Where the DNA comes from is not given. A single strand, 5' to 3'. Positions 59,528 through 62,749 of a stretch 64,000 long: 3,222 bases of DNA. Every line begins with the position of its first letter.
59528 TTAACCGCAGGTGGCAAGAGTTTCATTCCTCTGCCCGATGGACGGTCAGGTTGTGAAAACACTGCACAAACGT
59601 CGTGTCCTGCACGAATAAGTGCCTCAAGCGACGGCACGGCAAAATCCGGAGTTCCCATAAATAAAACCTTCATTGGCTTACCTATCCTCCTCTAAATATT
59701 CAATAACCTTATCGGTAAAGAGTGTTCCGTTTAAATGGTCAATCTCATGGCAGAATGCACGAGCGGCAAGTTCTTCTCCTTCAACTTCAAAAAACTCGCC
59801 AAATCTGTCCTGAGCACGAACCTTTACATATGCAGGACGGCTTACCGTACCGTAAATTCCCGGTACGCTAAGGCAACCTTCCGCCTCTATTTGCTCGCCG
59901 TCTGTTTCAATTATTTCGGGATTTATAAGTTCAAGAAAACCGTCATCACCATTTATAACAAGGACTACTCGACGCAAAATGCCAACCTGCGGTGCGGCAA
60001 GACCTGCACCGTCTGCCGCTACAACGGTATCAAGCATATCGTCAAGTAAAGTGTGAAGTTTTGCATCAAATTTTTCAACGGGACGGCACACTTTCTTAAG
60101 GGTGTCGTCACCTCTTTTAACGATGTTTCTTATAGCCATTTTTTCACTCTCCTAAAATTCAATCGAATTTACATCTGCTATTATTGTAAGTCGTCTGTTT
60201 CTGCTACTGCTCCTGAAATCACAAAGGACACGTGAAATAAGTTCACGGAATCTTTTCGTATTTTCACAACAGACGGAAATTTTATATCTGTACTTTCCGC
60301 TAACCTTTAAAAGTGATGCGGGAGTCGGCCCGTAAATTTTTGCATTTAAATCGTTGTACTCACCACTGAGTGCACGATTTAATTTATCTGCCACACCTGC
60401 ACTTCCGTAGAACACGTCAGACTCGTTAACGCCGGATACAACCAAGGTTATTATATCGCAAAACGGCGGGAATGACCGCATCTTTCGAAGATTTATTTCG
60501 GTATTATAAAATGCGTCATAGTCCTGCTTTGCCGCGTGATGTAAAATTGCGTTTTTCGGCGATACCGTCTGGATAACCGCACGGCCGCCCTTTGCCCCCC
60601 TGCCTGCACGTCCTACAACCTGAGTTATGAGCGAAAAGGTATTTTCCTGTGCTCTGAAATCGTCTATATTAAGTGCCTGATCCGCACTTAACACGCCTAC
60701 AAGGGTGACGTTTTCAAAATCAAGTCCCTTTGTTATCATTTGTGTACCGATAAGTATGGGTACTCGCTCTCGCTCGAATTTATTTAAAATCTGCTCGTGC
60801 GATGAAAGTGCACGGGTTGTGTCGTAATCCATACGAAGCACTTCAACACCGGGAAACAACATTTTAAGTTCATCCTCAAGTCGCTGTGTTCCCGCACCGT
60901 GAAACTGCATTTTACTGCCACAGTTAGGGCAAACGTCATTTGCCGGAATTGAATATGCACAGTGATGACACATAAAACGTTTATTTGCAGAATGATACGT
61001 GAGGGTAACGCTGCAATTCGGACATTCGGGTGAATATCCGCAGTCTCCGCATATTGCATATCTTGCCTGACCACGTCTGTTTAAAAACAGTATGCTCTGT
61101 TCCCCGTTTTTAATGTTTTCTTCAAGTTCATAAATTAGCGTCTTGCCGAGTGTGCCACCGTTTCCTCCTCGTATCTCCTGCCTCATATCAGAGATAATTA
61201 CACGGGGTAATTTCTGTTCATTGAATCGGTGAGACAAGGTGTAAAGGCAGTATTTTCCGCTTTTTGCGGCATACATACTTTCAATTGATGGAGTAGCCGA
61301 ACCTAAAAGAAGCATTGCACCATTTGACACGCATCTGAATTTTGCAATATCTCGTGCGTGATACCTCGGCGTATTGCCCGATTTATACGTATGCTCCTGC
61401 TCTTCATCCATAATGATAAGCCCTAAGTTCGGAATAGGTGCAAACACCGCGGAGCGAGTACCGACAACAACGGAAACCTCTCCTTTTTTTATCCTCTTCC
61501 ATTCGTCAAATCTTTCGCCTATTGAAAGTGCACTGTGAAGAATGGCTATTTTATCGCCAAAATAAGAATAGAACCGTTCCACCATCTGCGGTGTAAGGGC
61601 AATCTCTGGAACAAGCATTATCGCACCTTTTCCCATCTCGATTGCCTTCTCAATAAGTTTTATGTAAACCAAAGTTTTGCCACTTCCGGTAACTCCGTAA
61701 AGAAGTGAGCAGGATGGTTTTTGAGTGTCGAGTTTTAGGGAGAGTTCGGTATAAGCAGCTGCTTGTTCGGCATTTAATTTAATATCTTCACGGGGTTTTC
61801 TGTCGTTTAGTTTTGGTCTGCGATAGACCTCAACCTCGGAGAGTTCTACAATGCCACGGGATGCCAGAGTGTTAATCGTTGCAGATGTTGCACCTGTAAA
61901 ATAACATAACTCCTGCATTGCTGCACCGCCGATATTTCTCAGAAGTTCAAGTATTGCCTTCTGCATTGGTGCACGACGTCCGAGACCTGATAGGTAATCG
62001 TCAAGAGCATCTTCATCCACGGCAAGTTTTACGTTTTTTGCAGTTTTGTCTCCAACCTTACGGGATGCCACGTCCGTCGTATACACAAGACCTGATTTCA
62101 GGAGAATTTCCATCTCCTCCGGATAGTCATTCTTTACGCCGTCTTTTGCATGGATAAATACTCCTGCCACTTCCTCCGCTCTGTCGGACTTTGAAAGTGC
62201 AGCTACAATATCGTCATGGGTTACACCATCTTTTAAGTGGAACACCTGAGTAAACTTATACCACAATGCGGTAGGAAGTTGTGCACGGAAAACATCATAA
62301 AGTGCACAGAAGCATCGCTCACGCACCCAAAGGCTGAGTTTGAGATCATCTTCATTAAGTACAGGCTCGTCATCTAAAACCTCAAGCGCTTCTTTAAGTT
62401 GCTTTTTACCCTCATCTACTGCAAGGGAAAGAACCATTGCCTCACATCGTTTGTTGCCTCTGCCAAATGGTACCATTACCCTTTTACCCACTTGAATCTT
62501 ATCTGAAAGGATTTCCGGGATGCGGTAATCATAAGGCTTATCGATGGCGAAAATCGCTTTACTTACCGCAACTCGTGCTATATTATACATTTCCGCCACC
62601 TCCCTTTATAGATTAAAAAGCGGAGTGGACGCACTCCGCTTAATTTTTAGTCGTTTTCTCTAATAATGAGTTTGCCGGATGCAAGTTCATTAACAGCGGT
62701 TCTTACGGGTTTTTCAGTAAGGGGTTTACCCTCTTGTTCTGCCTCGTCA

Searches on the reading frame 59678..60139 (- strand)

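Call 90: search_protein_families(library=pfam, proteins=[window:59678-60139:-], max_evalue=0.00001)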
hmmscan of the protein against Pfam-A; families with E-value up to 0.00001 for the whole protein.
window:59678-60139:- (153 aa): 1 family
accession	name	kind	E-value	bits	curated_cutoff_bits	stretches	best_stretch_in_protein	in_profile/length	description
PF01327.26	Pep_deformylase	-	1.7e-45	154.9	22.8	1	3-146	1-151/156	Polypeptide deformylase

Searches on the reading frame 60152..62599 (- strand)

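Call 61: search_protein_families(library=pfam, proteins=[window:60152-62599:-], max_evalue=0.00001)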
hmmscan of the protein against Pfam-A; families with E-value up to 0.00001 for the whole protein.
window:60152-62599:- (815 aa): 6 families
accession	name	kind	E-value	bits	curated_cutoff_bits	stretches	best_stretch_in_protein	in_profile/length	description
PF17764.6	PriA_3primeBD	-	4e-21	75.1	22.7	1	10-109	2-96/96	3'DNA-binding domain (3'BD)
PF00270.35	DEAD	-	3.5e-16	59.8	26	1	299-440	18-162/167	DEAD/DEAH box helicase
PF18074.6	PriA_C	-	2.7e-13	51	26.9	1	712-811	1-94/95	Primosomal protein N C-terminal domain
PF04851.21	ResIII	-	3.5e-13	50.2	22.5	1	273-437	2-162/164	Type III restriction enzyme, res subunit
PF00271.37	Helicase_C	-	4.3e-12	46.7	23.5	1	573-667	27-108/110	Helicase conserved C-terminal domain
PF18319.7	Zn_ribbon_PriA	-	4e-11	43.1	26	1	526-552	1-27/27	PriA DNA helicase Cys-rich region (CRR) domain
